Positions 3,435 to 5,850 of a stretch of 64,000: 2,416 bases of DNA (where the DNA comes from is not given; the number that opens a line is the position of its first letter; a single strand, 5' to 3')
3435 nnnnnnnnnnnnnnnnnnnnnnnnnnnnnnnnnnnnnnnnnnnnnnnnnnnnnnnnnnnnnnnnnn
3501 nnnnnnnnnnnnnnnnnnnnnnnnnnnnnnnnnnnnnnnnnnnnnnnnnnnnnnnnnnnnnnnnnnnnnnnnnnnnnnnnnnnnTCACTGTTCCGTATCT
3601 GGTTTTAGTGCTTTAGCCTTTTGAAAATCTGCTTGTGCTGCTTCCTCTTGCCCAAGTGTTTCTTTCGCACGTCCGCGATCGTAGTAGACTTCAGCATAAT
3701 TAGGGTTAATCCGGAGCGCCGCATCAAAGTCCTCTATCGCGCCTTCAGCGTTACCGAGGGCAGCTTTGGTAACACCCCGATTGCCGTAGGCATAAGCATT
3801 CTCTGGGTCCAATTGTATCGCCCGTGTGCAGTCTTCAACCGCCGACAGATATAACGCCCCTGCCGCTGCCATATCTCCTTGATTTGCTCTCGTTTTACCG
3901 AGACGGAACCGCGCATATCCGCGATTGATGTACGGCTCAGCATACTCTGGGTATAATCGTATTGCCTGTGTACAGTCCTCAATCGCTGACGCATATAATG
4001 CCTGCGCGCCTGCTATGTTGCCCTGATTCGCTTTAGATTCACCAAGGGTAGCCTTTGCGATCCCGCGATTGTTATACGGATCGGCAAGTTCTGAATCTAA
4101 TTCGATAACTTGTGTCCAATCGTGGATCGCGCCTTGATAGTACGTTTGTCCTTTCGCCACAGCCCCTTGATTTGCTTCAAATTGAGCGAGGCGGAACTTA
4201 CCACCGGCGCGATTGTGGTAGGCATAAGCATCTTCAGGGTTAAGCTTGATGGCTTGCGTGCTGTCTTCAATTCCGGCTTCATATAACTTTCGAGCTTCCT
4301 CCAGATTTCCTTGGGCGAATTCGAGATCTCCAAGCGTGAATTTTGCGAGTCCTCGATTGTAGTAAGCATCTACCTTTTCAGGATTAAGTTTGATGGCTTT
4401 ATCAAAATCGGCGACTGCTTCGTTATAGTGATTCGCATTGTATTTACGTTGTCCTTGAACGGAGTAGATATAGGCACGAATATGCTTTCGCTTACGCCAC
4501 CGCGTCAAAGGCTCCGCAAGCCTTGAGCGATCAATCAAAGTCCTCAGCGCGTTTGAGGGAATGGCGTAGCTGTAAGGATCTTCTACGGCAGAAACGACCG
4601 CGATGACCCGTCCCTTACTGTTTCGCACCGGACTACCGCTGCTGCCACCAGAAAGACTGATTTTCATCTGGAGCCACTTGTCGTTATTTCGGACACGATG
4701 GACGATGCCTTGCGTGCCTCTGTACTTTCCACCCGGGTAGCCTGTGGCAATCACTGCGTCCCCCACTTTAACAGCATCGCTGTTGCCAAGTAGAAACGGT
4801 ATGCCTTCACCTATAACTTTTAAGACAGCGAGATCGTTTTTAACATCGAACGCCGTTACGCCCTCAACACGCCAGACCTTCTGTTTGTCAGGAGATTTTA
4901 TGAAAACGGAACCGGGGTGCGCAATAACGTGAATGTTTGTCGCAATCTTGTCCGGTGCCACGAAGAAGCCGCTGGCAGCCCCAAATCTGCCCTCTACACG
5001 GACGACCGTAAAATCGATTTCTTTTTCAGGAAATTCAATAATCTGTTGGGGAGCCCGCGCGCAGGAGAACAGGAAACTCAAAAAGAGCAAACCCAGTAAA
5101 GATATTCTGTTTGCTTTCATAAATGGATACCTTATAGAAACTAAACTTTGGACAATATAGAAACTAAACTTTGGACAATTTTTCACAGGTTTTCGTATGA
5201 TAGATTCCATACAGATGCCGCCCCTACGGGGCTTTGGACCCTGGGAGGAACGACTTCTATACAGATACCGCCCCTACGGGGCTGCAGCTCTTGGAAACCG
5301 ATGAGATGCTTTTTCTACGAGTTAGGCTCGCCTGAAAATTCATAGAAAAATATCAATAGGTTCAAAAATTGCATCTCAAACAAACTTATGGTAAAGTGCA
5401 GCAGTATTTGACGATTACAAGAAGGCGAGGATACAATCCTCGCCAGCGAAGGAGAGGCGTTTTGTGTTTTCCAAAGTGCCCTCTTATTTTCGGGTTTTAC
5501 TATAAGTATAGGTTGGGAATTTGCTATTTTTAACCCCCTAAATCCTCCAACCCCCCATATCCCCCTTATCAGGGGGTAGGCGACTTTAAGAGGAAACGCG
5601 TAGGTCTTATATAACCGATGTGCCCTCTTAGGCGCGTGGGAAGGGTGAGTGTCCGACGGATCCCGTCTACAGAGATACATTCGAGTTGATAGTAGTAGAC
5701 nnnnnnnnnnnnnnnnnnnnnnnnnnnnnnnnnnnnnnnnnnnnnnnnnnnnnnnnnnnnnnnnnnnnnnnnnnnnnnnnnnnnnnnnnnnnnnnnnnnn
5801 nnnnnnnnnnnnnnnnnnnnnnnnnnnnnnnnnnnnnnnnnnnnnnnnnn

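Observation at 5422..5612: Repeat families 2 and 3 juxtaposed; family 2 element supplies the C-terminus of the LTD protein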

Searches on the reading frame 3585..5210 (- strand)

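Call 14: search_protein_families(library=pfam, proteins=[window:3585-5210:-], max_evalue=0.01)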
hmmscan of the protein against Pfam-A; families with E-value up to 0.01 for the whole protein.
window:3585-5210:- (541 aa): 19 families
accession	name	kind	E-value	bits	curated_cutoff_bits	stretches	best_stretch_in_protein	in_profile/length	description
PF13414.12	TPR_11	-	4.4e-34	116.3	26.8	6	253-294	1-42/42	TPR repeat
PF00515.34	TPR_1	-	2.1e-28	97.4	27.8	3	472-505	1-34/34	Tetratricopeptide repeat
PF13431.12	TPR_17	-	2e-25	87.3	24.4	3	495-527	2-34/34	Tetratricopeptide repeat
PF07719.23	TPR_2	-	6.2e-25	85.7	27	4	472-505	1-34/34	Tetratricopeptide repeat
PF13371.12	TPR_9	-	2.5e-24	85.5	35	3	455-504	12-61/73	Tetratricopeptide repeat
PF13365.12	Trypsin_2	-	5.1e-21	76.4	27.6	1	79-205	1-144/144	Trypsin-like peptidase domain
PF13181.12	TPR_8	-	3.5e-20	70.8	25.7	2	506-538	1-33/34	Tetratricopeptide repeat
PF13432.12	TPR_16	-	2.9e-14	53.6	32.7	3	252-315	3-59/65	Tetratricopeptide repeat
PF13424.12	TPR_12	-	1.6e-13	51.1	30.1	3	472-535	3-74/77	Tetratricopeptide repeat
PF13428.12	TPR_14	-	1.4e-10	41.2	23.5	0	291-316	5-30/44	Tetratricopeptide repeat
PF14559.12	TPR_19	-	2.4e-10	41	25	2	260-316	5-54/68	Tetratricopeptide repeat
PF01239.28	PPTA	-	1.4e-05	25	29.5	0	313-334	4-25/32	Protein prenyltransferase alpha subunit repeat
PF13374.12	TPR_10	-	2e-05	24.9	27.5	0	293-316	8-31/42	Tetratricopeptide repeat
PF17874.7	TPR_MalT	-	2.3e-05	24.3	45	0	244-315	38-108/336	MalT-like TPR region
PF12569.14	NatA_aux_su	-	8.2e-05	22.2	33.3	0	258-311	204-257/515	N-terminal acetyltransferase A, auxiliary subunit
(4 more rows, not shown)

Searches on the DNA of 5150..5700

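Call 18: search_rna_families(source=window, start=5150, end=5700, threshold=evalue, max_evalue=5)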
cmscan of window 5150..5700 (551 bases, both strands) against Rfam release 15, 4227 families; matches with E-value up to 5: 7.
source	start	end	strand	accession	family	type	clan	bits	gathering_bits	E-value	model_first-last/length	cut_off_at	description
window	5293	5365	+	RF04291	mir-368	Gene; miRNA;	CL00149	33.3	58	7e-05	1-72/72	no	mir-368 microRNA precursor family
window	5296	5362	-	RF03760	mir-2041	Gene; miRNA;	-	19.4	70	0.55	1-68/68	no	mir-2041 microRNA precursor family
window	5534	5593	-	RF00884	MIR815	Gene; miRNA;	-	18.8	63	0.71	1-81/81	no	MIR815 microRNA precursor family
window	5557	5575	+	RF03050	RAGATH-25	Gene; sRNA;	-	14.8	49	0.65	31-49/50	no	RAGATH-25 RNA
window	5265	5282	+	RF01687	Acido-Lenti-1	Gene; sRNA;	-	13.4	37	2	28-45/46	no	Acido-Lenti-1 RNA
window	5544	5580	-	RF03537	Flavi_TBFV_SL6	Cis-reg;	-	13.4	38.3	4.5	1-45/45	no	Tick-borne Flavivirus short stem-loop SL6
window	5513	5576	+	RF00192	BLV_package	Cis-reg;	-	13.2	70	3.4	1-55/55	no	Bovine leukaemia virus RNA packaging signal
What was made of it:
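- On Any Rfam RNA family: At 5150-5700 there were only sub-threshold hits to unrelated families (call 18).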
